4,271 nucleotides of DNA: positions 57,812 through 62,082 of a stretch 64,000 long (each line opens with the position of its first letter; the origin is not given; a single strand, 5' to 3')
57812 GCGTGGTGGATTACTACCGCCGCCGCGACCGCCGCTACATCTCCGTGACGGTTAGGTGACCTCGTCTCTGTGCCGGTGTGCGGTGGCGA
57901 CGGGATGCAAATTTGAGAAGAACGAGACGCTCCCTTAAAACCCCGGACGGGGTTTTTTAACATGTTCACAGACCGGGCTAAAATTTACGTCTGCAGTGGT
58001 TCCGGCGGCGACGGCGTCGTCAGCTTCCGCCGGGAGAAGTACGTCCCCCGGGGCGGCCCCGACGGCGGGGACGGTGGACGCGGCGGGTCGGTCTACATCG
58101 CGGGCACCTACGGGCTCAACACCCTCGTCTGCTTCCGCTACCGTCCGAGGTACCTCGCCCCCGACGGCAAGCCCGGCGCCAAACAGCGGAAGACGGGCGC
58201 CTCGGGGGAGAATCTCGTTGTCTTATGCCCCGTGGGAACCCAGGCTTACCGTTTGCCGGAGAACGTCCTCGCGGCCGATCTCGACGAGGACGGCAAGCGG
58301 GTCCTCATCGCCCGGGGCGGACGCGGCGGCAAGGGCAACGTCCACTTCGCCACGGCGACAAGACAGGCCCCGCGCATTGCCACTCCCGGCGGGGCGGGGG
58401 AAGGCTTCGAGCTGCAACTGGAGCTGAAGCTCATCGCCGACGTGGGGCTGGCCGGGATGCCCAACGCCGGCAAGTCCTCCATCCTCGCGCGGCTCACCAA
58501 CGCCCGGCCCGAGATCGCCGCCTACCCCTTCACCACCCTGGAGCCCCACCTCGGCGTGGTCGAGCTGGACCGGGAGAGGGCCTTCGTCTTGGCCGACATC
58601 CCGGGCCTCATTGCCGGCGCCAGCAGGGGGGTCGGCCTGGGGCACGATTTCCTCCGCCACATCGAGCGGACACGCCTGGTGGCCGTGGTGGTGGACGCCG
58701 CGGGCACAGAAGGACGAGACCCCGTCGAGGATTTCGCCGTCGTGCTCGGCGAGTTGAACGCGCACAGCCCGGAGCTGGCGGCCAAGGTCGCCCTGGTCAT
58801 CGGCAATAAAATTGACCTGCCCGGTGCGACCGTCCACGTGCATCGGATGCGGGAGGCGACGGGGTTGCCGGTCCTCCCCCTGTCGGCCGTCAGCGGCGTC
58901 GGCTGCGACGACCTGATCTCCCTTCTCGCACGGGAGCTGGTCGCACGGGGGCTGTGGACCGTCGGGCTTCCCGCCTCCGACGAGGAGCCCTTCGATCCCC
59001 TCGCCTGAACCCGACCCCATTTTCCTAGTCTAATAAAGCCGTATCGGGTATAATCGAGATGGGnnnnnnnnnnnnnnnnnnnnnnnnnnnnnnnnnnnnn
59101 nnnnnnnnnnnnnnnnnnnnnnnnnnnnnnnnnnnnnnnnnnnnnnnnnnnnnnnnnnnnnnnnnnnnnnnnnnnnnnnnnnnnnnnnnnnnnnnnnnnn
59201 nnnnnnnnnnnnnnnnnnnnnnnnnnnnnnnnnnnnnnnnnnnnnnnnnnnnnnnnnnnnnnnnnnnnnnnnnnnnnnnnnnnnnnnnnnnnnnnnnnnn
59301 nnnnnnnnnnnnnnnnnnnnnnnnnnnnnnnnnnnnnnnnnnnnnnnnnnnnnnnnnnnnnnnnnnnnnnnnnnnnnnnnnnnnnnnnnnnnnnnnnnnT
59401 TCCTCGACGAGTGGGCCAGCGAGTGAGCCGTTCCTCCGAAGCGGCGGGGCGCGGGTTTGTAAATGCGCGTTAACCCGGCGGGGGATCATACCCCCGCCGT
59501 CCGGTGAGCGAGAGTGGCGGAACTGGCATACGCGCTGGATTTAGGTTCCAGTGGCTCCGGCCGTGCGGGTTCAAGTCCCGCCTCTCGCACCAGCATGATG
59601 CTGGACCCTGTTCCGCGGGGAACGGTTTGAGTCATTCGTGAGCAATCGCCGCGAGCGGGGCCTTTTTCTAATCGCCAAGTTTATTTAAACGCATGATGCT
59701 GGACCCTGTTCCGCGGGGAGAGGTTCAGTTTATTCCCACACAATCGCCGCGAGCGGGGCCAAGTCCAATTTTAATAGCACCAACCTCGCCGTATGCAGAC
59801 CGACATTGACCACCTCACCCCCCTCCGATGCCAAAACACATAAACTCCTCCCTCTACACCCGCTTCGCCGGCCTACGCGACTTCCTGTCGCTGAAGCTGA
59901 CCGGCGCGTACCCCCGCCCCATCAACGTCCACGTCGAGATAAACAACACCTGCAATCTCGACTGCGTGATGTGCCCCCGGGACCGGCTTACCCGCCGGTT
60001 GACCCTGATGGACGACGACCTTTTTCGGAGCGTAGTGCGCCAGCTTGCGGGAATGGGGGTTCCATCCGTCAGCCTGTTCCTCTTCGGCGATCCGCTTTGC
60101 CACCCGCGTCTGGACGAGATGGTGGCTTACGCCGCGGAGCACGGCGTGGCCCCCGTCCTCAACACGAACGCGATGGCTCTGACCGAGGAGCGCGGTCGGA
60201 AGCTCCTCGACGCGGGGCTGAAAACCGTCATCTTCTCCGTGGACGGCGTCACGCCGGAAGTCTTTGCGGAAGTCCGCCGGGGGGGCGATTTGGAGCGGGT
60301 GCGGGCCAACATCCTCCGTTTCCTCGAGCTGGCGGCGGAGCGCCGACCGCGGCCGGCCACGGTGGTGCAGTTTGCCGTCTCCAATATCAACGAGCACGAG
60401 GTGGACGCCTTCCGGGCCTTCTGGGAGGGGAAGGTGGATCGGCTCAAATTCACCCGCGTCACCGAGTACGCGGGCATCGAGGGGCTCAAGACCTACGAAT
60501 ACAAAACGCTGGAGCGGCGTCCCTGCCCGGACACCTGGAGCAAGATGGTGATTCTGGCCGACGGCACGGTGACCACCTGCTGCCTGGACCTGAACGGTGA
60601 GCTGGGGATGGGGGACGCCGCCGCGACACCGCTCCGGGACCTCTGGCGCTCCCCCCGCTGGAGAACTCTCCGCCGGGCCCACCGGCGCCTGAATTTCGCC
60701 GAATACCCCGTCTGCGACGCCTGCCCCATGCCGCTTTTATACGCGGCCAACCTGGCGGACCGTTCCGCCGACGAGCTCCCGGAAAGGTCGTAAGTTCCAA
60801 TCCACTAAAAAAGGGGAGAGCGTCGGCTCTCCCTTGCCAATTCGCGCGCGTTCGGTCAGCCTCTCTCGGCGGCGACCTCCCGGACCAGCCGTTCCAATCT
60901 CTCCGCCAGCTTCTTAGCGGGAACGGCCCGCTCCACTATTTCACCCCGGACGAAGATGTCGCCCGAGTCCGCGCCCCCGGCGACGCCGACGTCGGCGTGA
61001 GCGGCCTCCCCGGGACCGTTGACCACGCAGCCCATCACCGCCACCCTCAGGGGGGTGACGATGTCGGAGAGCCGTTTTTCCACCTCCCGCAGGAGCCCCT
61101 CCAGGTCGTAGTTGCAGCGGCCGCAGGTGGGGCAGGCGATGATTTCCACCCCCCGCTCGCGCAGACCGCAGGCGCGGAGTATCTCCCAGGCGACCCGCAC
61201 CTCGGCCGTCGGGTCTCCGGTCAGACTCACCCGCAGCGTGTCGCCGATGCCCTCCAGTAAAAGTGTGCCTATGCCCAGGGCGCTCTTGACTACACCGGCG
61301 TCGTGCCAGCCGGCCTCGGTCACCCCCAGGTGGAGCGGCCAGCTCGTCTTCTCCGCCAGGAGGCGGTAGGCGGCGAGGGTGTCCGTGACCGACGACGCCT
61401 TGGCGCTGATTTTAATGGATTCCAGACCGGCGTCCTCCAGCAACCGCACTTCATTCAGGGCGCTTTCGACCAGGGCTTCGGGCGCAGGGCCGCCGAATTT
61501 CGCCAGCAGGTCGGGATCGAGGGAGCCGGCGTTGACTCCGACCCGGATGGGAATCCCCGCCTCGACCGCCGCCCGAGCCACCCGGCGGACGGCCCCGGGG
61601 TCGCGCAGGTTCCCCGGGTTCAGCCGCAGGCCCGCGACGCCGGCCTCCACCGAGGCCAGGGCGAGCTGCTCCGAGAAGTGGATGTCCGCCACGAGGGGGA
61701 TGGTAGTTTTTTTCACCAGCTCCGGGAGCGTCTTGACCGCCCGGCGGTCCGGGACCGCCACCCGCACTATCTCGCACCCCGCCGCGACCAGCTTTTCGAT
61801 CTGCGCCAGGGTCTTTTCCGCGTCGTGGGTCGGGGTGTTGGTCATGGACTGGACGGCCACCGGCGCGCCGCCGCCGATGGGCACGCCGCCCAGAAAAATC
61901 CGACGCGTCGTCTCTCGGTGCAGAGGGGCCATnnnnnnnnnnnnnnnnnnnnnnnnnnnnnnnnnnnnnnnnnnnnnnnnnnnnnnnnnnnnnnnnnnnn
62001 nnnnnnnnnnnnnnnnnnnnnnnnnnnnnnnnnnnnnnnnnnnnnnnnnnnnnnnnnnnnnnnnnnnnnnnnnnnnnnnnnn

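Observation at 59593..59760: Same tRNA-3'-flank element duplicated in tandem directly after tRNA-Leu(TAG)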

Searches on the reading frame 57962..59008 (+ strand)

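Call 18: search_protein_families(library=pfam, proteins=[window:57962-59008:+])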
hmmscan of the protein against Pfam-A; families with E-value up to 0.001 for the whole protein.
window:57962-59008:+ (348 aa): 3 families
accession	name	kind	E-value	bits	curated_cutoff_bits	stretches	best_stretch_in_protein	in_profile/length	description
PF01018.28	GTP1_OBG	-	1.1e-54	184.7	27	1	4-157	2-155/155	GTP1/OBG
PF01926.29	MMR_HSR1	-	6.7e-22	78.2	21.9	1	160-256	1-94/113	50S ribosome-binding GTPase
PF02421.24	FeoB_N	-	9.9e-13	48.3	27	1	161-320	3-154/156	Ferrous iron transport protein B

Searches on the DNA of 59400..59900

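Call 9: search_rna_families(source=window, start=59400, end=59900, threshold=evalue, max_evalue=10)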
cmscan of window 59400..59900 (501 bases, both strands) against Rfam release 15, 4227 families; matches with E-value up to 10: 3.
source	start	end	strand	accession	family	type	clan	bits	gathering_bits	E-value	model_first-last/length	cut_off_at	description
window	59508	59589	+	RF00005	tRNA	Gene; tRNA;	CL00001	55.9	29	1.8e-11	1-71/71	no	tRNA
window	59541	59608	+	RF00233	Tymo_tRNA-like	Cis-reg;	-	17.6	40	0.28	1-84/84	no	Tymovirus/Pomovirus/Furovirus tRNA-like 3' UTR element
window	59775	59893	-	RF02142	HOXA11-AS1_6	Gene; lncRNA;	-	9.6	50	9.6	74-179/179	no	HOXA11 antisense RNA 1 conserved region 6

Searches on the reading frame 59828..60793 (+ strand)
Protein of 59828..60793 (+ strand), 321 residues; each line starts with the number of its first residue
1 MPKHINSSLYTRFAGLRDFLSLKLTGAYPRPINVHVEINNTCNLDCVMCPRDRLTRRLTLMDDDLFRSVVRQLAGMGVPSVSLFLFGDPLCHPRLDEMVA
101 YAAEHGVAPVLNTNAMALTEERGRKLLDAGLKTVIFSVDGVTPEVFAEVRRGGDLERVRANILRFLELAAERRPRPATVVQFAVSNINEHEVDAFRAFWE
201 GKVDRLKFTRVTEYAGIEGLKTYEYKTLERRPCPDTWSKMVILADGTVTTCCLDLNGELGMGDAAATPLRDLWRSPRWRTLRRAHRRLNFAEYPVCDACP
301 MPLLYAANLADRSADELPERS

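Call 17: find_encoding_contigs(protein=window:59828-60793:+, flank=10000, max_places=6)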
Protein window:59828-60793:+ (321 aa): 3 contigs read that carry it; 3 places shown.
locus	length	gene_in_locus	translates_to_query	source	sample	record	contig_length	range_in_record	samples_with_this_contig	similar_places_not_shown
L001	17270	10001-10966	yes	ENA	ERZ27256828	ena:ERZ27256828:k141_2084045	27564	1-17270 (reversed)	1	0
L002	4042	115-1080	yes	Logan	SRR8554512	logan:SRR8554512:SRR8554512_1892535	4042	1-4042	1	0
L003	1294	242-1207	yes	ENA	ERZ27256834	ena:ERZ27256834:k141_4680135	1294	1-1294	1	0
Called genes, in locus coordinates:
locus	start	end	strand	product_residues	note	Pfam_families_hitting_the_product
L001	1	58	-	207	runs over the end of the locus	-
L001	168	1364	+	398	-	PF13428:TPR_14 (faint), PF07719:TPR_2 (faint), PF12895:ANAPC3 (faint), PF13176:TPR_7 (faint), PF13431:TPR_17 (faint), PF00515:TPR_1 (faint), PF14559:TPR_19, PF13432:TPR_16 (weak), +2 more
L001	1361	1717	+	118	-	PF03259:Robl_LC7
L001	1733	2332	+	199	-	PF01966:HD (weak)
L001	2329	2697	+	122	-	PF02410:RsfS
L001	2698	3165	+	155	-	PF02590:SPOUT_MTase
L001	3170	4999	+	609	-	PF03485:Arg_tRNA_synt_N, PF00750:tRNA-synt_1d, PF01921:tRNA-synt_1f (faint), PF05746:DALR_1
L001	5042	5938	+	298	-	PF01040:UbiA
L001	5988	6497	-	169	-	PF02915:Rubrerythrin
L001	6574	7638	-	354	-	PF01926:MMR_HSR1 (weak), PF02824:TGS (weak), PF06071:YchF-GTPase_C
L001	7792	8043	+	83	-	PF01016:Ribosomal_L27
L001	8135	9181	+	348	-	PF01018:GTP1_OBG, PF01926:MMR_HSR1, PF02421:FeoB_N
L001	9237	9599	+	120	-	-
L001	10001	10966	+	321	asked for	PF04055:Radical_SAM, PF13186:SPASM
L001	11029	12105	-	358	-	PF04551:GcpE, PF26540:GcpE_C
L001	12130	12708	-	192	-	PF00583:Acetyltransf_1 (weak)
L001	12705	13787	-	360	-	PF03706:LPG_synthase_TM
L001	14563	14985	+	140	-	-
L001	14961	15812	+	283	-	PF18962:Por_Secre_tail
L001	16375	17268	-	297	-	?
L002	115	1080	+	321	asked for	PF04055:Radical_SAM, PF13186:SPASM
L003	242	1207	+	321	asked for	PF04055:Radical_SAM, PF13186:SPASM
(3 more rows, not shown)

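Call 18: search_protein_families(library=pfam, proteins=[window:59828-60793:+])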
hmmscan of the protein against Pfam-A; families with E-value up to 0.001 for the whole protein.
window:59828-60793:+ (321 aa): 2 families
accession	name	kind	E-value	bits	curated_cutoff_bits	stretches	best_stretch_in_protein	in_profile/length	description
PF04055.27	Radical_SAM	-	1.1e-16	61.9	29.5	1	37-170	2-141/166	Radical SAM superfamily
PF13186.11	SPASM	-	9.4e-13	48.7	21.5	1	233-300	1-67/67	Iron-sulfur cluster-binding domain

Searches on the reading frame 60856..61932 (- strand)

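Call 18: search_protein_families(library=pfam, proteins=[window:60856-61932:-])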
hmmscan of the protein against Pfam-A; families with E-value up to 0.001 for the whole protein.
window:60856-61932:- (358 aa): 1 family
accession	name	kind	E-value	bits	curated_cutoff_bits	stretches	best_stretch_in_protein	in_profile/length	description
PF04551.19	GcpE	-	2.1e-140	468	32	1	9-351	1-342/343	GcpE protein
